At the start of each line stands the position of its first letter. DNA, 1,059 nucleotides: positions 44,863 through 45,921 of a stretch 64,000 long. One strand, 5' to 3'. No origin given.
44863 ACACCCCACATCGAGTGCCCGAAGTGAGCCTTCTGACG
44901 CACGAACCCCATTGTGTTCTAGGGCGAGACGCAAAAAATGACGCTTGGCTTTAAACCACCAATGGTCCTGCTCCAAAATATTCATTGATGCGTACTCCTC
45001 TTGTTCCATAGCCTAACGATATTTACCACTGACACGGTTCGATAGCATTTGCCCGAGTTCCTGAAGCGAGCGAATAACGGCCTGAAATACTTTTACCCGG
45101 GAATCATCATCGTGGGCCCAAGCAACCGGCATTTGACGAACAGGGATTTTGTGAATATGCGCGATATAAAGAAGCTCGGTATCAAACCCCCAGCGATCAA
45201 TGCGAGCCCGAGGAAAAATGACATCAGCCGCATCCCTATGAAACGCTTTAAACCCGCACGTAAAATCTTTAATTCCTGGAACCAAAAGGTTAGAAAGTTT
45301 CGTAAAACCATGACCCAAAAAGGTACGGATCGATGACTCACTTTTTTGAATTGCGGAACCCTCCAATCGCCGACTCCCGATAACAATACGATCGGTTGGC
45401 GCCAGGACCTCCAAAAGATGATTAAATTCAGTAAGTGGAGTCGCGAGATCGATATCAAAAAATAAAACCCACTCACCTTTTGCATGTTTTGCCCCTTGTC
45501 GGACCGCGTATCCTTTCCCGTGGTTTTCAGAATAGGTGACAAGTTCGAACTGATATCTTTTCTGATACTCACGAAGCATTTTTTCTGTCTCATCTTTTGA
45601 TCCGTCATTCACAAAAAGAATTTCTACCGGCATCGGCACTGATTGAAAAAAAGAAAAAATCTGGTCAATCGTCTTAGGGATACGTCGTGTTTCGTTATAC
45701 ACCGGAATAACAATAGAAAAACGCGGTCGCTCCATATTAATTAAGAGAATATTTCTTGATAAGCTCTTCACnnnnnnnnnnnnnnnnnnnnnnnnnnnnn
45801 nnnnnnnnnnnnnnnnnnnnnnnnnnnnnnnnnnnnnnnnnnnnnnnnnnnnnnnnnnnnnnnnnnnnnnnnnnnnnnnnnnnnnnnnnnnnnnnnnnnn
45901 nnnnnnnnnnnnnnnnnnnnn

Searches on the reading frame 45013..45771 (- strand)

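Call 10: search_protein_families(library=pfam, proteins=[window:45013-45771:-], max_evalue=0.0001)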
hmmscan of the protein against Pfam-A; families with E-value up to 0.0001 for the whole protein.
window:45013-45771:- (252 aa): 3 families
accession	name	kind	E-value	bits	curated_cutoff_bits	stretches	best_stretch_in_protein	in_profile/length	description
PF00535.33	Glycos_transf_2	-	6.8e-29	101.4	23.3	1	19-185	1-167/168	Glycosyl transferase family 2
PF10111.15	Glyco_tranf_2_2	-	3.2e-09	37.1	27.3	1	19-122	1-105/276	Glycosyltransferase like family 2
PF13641.12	Glyco_tranf_2_3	-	8.3e-09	36.2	27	1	16-123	1-111/230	Glycosyltransferase like family 2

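Call 83: search_protein_families(library=ncbifam, proteins=[window:45013-45771:-], max_evalue=1e-10)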
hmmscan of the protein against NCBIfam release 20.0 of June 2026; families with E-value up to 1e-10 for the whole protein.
window:45013-45771:- (252 aa): 7 families
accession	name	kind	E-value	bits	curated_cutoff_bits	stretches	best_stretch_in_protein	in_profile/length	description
NF047588.1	GlcsyltransPgfSStrep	equivalog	1.5e-19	70.3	500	1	18-186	3-168/308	glycosyltransferase PgfS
TIGR03937.1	PgaC_IcaA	equivalog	1.2e-16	60.7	422.3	1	13-111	42-138/407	poly-beta-1,6-N-acetyl-D-glucosamine synthase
NF007986.1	PRK10714.1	equivalog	1.1e-15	57.5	529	1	17-183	7-170/316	undecaprenyl-phosphate 4-deoxy-4-formamido-L-arabinose transferase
TIGR04283.1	glyco_like_mftF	equivalog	2.4e-15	56.8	182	1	19-128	2-102/221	TIGR04283 family arsenosugar biosynthesis glycosyltransferase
NF007482.0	PRK10073.1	equivalog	1.1e-14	54.2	423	1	14-123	4-110/334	glycosyltransferase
NF038302.1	EPS_HpsE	equivalog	2e-14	53.3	300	1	18-108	3-96/307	hormogonium polysaccharide biosynthesis glycosyltransferase HpsE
NF041875.1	EPS_EpsD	equivalog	4.4e-14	52.6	370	1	19-133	2-115/325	exopolysaccharide biosynthesis glycosyltransferase EpsD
